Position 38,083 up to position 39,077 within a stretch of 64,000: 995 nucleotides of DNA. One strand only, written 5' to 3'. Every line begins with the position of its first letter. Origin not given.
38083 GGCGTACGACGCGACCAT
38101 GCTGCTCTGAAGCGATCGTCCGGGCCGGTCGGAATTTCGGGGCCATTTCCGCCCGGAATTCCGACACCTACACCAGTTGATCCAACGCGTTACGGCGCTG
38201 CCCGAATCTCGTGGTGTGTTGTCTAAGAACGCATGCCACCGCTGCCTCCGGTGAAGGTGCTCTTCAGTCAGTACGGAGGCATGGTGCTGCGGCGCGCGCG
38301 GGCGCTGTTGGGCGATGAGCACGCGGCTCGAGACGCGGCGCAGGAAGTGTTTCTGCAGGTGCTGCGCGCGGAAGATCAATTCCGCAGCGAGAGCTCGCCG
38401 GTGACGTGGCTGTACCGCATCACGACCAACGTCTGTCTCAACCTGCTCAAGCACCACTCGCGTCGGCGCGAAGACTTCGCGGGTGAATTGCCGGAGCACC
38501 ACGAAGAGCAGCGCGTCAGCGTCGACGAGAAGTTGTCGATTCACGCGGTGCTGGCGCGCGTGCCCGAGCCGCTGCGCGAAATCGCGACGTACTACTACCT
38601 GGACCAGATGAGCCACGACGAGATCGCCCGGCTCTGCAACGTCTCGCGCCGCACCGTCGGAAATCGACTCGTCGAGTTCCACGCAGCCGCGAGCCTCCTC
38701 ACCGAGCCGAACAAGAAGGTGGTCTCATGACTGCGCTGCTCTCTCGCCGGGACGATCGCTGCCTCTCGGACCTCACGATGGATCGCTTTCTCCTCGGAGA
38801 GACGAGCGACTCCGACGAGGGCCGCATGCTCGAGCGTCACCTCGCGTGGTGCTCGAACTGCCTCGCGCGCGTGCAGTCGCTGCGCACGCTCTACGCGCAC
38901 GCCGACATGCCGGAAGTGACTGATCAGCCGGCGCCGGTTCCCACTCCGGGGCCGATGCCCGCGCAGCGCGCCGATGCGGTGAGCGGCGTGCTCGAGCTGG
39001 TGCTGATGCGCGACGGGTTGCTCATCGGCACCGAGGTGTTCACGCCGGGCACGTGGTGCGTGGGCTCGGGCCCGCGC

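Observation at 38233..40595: Second ECF sigma whose anti-sigma is fused to an FHA domain and a PglI/AgmX-type TonB-like C-terminus. This is a candidate link between Ser/Thr-kinase signalling, the envelope, and transcription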

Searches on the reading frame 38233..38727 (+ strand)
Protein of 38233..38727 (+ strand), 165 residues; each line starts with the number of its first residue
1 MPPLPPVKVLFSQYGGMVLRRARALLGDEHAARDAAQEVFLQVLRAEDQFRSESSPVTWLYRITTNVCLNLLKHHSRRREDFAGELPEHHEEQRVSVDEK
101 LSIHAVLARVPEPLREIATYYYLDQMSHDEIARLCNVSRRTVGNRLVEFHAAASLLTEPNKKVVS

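Call 3: search_protein_families(library=pfam, proteins=[window:38233-38727:+], max_evalue=1)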
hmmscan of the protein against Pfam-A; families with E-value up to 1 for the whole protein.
window:38233-38727:+ (165 aa): 13 families
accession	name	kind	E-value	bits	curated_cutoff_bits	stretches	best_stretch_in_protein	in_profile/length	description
PF04542.20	Sigma70_r2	-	3.5e-17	62.4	24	1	10-78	1-71/71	Sigma-70 region 2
PF08281.18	Sigma70_r4_2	-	3.2e-10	39.9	25.7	1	102-146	3-47/54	Sigma-70, region 4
PF22029.2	PhyR_sigma2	-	7.9e-06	26.3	27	1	19-63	8-53/55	Sigma2 domain of PhyR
PF04545.22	Sigma70_r4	-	0.00085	19.2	24.1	1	107-144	2-39/50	Sigma-70, region 4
PF13384.12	HTH_23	-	0.0027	17.9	24.6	1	122-142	14-34/50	Homeodomain-like domain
PF13936.12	HTH_38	-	0.0061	16.7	27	1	116-144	12-39/44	Helix-turn-helix domain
PF07638.17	Sigma70_ECF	-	0.0083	16.5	21.1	1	86-146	115-172/185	ECF sigma factor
PF13518.12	HTH_28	-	0.022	15.3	25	1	121-145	8-32/52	Helix-turn-helix domain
PF13545.12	HTH_Crp_2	-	0.029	14.8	27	1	125-151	22-48/70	Crp-like helix-turn-helix domain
PF04297.20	UPF0122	-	0.039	14.6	22.7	1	119-146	27-54/101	Putative helix-turn-helix protein, YlxM / p13 like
PF00325.26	Crp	-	0.055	13.6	21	1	126-143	3-20/32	Bacterial regulatory proteins, crp family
PF13551.12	HTH_29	-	0.068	13.7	28.1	1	125-142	11-29/64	Winged helix-turn helix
PF13404.12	HTH_AsnC-type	-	0.3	11.4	27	1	126-146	18-38/42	AsnC-type helix-turn-helix domain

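Call 5: search_protein_families(library=ncbifam, proteins=[window:38233-38727:+], max_evalue=1)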
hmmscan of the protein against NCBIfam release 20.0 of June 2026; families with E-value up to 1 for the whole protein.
window:38233-38727:+ (165 aa): 103 families (the best 25 are shown)
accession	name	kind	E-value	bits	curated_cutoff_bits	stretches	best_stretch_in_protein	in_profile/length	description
TIGR02985.1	Sig70_bacteroi1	subfamily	2.7e-22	79.7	126.4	1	9-146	5-151/162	RNA polymerase sigma-70 factor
TIGR02937.1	sigma70-ECF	superfamily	1e-21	77.3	42.9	1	10-146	6-154/165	sigma-70 family RNA polymerase sigma factor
NF006930.0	PRK09415.1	subfamily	8.2e-20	71.4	198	1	9-148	20-166/179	RNA polymerase factor sigma C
NF004113.0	PRK05602.1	equivalog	2.7e-18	66.3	208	1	8-139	48-183/211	RNA polymerase sigma factor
TIGR02983.1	SigE-fam_strep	subfamily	7.2e-17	61.7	141.55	1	16-145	17-146/162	SigE family RNA polymerase sigma factor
NF008891.0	PRK11924.1-5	subfamily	1.3e-16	61.2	259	1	8-147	6-153/171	RNA polymerase sigma factor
NF006089.0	PRK08241.1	subfamily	5.2e-16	58.7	240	1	25-97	42-114/343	RNA polymerase subunit sigma-70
NF058625.1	sigma_PG0214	equivalog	1.3e-15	57.5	130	1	16-144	15-148/170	GFO_1088 family ECF-type sigma factor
NF007223.0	PRK09641.1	equivalog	1.5e-15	57.5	209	2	14-74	27-87/187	RNA polymerase sigma factor SigW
NF008888.0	PRK11922.1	equivalog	1.8e-15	57.2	204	1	10-158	35-194/231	RNA polymerase sigma factor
NF007225.0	PRK09643.1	equivalog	3.8e-15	56.1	190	1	11-145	33-170/204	RNA polymerase sigma factor SigM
TIGR02989.1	Sig-70_gvs1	subfamily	5e-15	55.8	124.55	1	10-146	6-147/158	RNA polymerase sigma-70 factor, Rhodopirellula/Verrucomicrobium family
NF009166.1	PRK12513.1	equivalog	2.8e-14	53.3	206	1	25-146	42-175/193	RNA polymerase sigma factor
NF009171.0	PRK12518.1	equivalog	3.3e-14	53.1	208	1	24-154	45-179/191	RNA polymerase sigma factor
TIGR02939.1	RpoE_Sigma70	equivalog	3.5e-14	53.3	236.15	1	9-148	24-177/190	RNA polymerase sigma factor RpoE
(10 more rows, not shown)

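Call 84: search_solved_structures(query=window:38233-38727:+, max_evalue=0.00001, show_alignments=0)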
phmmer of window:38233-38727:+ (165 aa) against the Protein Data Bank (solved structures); distinct sequences matched with E-value up to 0.00001: 10.
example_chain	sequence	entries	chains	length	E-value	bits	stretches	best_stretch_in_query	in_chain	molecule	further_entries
6in7_B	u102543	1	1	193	2.4e-11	47.3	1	17-152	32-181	RNA polymerase sigma-H factor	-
8z6g_B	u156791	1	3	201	2.6e-11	47.1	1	17-152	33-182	RNA polymerase sigma factor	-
9m9d_F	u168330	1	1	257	6e-11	46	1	5-147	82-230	ECF RNA polymerase sigma factor SigE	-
9m9e_F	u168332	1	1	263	6.2e-11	45.9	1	5-147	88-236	ECF RNA polymerase sigma factor SigE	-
9m98_F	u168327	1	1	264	6.3e-11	45.9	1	5-147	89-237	ECF RNA polymerase sigma factor SigE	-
1or7_A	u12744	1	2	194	2.2e-10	44.2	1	33-151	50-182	RNA polymerase sigma-E factor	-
6jbq_F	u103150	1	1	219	2.9e-10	43.8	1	33-151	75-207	ECF RNA polymerase sigma-E factor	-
5wuq_A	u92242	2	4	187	2.6e-09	40.6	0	18-73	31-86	ECF RNA polymerase sigma factor SigW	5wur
2mao_A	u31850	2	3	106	2.7e-07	34.1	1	33-89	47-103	RNA polymerase sigma factor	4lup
2map_A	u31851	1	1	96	1.4e-06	31.8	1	33-80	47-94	RNA polymerase sigma factor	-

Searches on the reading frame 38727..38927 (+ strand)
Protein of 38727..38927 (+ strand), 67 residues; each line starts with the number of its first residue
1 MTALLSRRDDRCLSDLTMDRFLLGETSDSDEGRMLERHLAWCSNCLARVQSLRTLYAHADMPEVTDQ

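Call 44: search_solved_structures(query=A4, max_evalue=10, show_alignments=5)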
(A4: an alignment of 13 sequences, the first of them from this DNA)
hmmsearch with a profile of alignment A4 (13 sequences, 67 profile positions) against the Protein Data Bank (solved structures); distinct sequences matched with E-value up to 10: 2.
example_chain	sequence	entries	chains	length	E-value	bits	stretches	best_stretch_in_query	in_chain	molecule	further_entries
3hug_B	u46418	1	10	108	0.17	14.7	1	21-50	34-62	PROBABLE CONSERVED MEMBRANE PROTEIN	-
6grq_A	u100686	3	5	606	1.5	11.7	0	11-30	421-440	Paired immunoglobulin-like receptor B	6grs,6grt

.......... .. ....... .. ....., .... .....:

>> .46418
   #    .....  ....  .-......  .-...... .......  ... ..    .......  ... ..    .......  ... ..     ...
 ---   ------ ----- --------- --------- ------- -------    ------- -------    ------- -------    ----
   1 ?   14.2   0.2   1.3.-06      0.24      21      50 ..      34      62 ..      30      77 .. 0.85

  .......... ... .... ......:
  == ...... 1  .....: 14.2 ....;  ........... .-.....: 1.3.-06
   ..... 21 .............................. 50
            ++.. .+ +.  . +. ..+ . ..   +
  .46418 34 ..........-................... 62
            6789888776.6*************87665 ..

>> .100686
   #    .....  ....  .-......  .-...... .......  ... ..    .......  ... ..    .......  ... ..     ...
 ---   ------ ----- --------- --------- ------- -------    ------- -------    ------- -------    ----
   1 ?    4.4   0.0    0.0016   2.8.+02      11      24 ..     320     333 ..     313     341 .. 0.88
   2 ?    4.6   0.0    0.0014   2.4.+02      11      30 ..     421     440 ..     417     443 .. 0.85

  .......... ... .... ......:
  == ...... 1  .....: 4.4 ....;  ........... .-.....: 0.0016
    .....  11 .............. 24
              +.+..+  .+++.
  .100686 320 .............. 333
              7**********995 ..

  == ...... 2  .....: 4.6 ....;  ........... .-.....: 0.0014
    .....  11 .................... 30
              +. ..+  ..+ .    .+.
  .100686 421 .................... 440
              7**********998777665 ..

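Call 45: search_protein_families(library=pfam, alignment_id=A4, max_evalue=1)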
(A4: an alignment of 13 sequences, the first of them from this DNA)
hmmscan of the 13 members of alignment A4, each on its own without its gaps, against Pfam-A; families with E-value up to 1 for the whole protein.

A. member 1, seq(67 aa): 2 families
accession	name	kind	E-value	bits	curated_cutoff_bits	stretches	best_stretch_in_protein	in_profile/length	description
PF13490.11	zf-HC2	-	0.0014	19.1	22.2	1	28-45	17-34/35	Putative zinc-finger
PF23108.1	Zf-C2H2_ZNF451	-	0.12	12.7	29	1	32-58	26-52/57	Two consecutive Zinc fingers C2H2 type, ZNF451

B. families by the number of members that match (of 13 scanned): 4 families
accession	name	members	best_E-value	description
PF13490.11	zf-HC2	13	0.00011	Putative zinc-finger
PF23108.1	Zf-C2H2_ZNF451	2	0.059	Two consecutive Zinc fingers C2H2 type, ZNF451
PF23455.1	DUF7129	1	0.017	Domain of unknown function (DUF7129)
PF23612.1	zf-C2H2_ZN142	1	0.072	ZN142 C2H2 zinc finger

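Call 88: find_homologous_proteins(query=A4, max_evalue=0.001)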
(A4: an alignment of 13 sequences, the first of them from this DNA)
Query A4 (13 sequences) (67 aa, profile of the alignment): 3 proteins with E <= 0.001 among 3534 candidates.
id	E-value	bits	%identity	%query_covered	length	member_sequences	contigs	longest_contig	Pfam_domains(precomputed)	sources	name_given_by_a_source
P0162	2.6e-29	118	55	93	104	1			-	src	-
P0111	1.8e-22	96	53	73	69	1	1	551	-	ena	-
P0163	6.3e-4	37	50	57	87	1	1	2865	PF13490.12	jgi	jgi:anti-sigma factor RsiW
